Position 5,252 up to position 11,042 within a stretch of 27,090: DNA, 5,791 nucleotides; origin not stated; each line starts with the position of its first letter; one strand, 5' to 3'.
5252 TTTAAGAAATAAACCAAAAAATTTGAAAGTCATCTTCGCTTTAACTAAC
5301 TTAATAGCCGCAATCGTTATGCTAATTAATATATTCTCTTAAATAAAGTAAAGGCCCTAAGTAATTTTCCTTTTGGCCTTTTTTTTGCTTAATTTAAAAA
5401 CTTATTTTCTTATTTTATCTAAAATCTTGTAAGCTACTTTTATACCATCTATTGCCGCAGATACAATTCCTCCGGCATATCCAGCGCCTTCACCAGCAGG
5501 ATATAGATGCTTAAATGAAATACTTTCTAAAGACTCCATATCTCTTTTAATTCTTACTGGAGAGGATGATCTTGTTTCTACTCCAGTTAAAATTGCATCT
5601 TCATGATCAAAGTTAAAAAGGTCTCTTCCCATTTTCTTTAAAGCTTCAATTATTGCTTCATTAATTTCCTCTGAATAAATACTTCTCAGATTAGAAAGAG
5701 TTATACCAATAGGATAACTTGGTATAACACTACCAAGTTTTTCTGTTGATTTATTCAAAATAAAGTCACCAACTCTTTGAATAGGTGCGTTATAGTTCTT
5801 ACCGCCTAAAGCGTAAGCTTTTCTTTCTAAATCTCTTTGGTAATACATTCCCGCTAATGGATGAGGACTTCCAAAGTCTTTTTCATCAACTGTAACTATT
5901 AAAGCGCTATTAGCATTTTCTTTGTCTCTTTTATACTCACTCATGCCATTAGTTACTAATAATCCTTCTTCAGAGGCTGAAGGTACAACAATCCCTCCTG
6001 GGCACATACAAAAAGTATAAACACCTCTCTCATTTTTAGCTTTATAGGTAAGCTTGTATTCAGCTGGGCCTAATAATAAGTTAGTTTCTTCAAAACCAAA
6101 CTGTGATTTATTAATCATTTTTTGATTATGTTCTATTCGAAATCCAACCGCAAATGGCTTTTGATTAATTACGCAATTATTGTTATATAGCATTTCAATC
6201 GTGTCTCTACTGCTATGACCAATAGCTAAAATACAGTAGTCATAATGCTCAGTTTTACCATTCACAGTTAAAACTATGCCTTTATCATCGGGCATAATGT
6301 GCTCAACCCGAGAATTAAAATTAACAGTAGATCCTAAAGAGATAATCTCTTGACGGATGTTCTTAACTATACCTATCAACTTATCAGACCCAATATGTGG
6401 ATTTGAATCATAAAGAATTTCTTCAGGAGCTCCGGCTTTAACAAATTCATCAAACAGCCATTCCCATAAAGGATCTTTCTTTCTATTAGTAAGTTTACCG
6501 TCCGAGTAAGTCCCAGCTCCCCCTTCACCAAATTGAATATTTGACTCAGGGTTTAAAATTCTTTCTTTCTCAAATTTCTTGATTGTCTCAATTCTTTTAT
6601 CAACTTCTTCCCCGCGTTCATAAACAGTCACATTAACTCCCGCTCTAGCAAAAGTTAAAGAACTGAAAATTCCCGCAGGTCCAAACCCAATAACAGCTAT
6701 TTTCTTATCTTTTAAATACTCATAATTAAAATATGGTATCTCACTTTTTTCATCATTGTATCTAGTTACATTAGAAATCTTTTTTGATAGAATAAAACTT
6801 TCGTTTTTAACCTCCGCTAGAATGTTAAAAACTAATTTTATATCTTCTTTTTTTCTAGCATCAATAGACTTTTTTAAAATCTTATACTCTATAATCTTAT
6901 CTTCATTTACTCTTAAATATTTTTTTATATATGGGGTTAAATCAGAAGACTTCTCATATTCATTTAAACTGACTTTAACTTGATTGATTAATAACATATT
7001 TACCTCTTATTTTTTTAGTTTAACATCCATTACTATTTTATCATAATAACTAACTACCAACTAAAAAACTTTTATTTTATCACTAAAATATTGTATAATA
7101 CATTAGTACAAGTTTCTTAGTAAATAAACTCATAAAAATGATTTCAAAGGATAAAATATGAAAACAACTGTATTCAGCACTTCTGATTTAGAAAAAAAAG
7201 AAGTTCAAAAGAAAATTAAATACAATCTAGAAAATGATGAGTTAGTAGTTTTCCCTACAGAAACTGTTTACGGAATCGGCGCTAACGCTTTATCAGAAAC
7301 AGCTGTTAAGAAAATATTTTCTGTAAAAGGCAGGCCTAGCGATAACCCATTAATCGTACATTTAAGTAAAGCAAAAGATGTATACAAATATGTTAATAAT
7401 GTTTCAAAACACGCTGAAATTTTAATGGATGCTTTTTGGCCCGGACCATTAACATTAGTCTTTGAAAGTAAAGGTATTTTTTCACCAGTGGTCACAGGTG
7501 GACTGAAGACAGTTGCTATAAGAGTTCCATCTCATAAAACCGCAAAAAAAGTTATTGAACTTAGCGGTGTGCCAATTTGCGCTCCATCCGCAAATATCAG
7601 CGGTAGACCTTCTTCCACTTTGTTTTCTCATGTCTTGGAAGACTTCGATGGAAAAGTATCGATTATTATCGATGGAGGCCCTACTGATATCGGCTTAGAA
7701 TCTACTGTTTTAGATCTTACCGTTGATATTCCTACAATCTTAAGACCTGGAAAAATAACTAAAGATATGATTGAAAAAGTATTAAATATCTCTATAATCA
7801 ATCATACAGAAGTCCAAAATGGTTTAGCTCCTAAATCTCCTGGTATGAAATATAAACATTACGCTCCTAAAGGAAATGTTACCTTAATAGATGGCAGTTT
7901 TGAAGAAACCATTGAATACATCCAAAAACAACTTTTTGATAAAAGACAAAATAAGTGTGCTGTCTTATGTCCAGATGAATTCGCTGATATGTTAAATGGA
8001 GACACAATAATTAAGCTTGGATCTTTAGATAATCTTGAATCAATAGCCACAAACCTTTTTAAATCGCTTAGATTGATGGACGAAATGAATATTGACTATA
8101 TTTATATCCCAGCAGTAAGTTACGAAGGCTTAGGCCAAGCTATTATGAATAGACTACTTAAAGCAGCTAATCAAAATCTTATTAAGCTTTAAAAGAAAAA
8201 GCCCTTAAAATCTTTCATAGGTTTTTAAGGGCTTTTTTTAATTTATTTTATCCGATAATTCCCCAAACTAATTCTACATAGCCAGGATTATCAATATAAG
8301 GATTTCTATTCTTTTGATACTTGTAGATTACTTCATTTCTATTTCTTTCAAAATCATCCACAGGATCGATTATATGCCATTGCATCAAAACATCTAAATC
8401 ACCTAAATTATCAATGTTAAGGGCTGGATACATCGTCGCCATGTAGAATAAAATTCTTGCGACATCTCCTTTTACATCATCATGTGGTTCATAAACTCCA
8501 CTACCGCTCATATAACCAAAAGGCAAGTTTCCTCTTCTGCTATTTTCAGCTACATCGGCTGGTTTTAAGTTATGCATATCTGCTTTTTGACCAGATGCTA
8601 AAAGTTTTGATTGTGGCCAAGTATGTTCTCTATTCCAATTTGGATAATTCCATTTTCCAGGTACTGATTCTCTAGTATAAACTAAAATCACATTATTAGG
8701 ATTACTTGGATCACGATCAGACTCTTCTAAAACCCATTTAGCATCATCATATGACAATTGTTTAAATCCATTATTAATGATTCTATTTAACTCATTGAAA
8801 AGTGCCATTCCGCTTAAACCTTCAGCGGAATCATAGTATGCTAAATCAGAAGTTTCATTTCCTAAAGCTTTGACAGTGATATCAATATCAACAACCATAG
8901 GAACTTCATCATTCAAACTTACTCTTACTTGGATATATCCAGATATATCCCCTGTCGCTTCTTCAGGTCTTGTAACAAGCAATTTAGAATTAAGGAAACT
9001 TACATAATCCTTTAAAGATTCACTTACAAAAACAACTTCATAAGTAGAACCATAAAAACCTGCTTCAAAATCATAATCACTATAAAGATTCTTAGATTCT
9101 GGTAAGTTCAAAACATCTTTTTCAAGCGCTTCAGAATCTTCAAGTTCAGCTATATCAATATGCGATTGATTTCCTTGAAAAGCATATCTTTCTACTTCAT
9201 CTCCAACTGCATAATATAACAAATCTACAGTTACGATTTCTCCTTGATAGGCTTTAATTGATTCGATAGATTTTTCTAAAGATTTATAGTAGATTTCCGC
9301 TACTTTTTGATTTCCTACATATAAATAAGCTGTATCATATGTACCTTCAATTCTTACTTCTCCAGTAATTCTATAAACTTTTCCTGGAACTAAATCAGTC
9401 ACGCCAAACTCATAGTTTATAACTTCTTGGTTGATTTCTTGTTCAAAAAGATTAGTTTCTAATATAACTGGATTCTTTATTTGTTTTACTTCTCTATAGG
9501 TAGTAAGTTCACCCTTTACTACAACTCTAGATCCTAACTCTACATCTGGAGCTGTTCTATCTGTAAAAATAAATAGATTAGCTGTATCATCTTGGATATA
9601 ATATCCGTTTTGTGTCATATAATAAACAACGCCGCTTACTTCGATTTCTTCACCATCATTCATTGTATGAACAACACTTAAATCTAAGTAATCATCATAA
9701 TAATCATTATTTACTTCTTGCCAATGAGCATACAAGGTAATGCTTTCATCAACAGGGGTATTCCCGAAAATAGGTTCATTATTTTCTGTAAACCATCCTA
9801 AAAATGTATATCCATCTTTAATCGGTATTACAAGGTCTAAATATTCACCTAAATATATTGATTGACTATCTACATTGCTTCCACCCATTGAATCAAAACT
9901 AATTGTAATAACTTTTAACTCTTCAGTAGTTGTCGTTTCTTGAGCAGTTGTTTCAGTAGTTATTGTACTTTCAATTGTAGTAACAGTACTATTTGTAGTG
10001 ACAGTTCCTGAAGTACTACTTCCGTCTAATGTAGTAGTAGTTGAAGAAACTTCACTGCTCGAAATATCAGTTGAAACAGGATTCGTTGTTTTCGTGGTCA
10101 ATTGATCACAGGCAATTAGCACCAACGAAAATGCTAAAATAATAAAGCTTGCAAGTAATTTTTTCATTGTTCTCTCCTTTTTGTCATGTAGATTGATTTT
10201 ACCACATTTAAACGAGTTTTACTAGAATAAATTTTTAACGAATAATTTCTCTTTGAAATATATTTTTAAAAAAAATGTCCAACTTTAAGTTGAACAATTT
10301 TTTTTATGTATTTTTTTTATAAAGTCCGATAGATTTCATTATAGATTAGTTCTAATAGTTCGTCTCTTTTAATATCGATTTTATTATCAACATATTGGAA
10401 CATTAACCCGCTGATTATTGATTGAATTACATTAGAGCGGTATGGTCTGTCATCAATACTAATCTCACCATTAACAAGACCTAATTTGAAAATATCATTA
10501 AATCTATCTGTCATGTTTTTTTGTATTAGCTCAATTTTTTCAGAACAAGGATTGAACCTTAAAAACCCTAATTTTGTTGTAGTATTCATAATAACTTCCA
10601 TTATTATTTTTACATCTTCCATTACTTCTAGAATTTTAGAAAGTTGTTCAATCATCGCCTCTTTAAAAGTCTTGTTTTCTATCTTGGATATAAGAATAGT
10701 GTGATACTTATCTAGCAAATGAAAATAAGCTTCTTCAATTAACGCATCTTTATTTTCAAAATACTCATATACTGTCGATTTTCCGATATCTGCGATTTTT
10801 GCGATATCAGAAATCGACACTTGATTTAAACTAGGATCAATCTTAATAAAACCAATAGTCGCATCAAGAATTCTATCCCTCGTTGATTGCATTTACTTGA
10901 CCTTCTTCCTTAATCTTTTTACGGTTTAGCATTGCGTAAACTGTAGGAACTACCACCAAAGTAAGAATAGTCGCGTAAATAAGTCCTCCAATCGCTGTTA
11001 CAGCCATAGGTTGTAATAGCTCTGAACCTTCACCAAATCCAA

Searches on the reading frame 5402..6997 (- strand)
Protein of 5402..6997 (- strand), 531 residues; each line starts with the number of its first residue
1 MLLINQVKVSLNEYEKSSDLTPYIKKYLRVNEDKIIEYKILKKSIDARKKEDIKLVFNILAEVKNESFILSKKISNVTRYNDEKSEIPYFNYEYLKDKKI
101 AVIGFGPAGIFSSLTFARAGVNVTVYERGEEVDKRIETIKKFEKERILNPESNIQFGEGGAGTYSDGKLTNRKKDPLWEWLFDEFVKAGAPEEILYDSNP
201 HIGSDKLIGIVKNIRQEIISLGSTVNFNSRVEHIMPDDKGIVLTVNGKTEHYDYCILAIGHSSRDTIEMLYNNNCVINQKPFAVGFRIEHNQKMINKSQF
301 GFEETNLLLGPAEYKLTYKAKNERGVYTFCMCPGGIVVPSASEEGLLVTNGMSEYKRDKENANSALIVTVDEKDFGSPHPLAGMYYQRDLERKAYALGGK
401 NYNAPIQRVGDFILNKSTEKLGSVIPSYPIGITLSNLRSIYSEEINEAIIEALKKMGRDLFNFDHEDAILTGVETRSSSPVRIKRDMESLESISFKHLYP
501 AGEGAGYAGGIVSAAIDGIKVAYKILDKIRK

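Call 19: search_protein_families(library=pfam, proteins=[window:5402-6997:-])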
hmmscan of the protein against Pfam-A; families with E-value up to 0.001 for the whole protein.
window:5402-6997:- (531 aa): 5 families
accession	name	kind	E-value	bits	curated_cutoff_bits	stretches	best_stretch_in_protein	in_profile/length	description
PF21688.3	FAD-depend_C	-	3.9e-78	262.6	27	1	281-477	1-197/197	FAD-dependent protein, C-terminal domain-like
PF07992.20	Pyr_redox_2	-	9.6e-07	28.9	26.1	1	99-266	2-114/291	Pyridine nucleotide-disulphide oxidoreductase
PF03486.20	HI0933_like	-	1.5e-06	28.3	50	1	99-137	2-40/244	HI0933-like protein Rossmann domain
PF01266.30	DAO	-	1.5e-05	25.1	27.9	0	99-131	1-33/353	FAD dependent oxidoreductase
PF13738.12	Pyr_redox_3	-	0.00022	21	30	0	91-136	158-203/305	Pyridine nucleotide-disulphide oxidoreductase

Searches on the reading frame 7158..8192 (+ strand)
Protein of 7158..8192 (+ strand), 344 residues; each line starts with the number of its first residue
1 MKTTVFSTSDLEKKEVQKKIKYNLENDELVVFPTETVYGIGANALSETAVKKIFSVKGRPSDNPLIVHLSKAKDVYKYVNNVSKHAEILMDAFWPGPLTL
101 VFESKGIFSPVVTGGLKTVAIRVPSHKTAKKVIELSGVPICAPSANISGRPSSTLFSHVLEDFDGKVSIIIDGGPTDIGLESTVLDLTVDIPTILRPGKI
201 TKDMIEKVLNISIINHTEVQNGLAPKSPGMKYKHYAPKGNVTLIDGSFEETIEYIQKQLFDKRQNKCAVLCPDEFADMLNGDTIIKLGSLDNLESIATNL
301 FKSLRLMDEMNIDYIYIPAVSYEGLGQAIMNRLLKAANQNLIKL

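Call 19: search_protein_families(library=pfam, proteins=[window:7158-8192:+])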
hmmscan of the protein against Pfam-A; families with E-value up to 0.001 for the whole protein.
window:7158-8192:+ (344 aa): 2 families
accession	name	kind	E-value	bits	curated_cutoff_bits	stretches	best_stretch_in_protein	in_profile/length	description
PF01300.24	Sua5_yciO_yrdC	-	3.3e-56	190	25.1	1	24-198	3-178/178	Telomere recombination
PF03481.19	Sua5_C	-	1.9e-34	119.5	22.9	1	200-337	1-135/136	Threonylcarbamoyl-AMP synthase, C-terminal domain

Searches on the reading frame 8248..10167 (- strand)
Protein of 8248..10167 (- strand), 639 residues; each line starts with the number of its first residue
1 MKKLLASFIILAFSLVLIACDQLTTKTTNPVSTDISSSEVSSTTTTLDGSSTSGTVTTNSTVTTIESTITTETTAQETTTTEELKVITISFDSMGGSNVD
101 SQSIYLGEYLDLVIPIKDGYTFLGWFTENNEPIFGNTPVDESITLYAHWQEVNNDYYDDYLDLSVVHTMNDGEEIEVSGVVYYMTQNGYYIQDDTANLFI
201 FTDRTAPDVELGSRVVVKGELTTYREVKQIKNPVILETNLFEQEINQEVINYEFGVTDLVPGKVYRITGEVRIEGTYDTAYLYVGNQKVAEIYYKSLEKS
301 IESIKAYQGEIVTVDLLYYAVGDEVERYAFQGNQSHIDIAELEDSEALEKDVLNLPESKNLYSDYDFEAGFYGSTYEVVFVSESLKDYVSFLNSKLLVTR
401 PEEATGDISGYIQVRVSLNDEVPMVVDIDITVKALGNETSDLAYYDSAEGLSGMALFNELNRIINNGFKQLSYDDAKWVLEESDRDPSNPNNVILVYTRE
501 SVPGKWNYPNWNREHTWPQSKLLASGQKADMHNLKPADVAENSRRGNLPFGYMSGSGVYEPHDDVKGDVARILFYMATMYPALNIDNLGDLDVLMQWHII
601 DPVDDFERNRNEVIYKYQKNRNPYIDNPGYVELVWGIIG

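Call 19: search_protein_families(library=pfam, proteins=[window:8248-10167:-])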
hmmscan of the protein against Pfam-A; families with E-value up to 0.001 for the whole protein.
window:8248-10167:- (639 aa): 2 families
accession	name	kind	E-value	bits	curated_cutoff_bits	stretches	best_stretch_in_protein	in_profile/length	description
PF04231.19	Endonuclease_1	-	2.3e-30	106.6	25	2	557-628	148-234/235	Endonuclease I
PF09479.16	Flg_new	-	9.2e-10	38.9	27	1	88-148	2-65/65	Listeria-Bacteroides repeat domain (List_Bact_rpt)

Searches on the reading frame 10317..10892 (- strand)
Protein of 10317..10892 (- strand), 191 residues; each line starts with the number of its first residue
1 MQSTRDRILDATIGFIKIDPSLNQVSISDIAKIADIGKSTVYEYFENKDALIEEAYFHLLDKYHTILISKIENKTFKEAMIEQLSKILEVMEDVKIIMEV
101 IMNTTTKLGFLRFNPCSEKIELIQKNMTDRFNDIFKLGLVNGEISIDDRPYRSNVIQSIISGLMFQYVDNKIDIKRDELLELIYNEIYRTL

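Call 19: search_protein_families(library=pfam, proteins=[window:10317-10892:-])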
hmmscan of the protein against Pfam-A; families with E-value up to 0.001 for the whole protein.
window:10317-10892:- (191 aa): 3 families
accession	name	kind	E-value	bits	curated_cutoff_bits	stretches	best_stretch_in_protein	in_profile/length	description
PF00440.29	TetR_N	-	2.3e-08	34.1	24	1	23-55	15-47/47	Bacterial regulatory proteins, tetR family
PF08360.16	TetR_C_5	-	7.2e-05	23.4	21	0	118-172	57-111/131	QacR-like protein, C-terminal region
PF02796.21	HTH_7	-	0.00053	20.5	23.8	0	26-46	23-43/45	Helix-turn-helix domain of resolvase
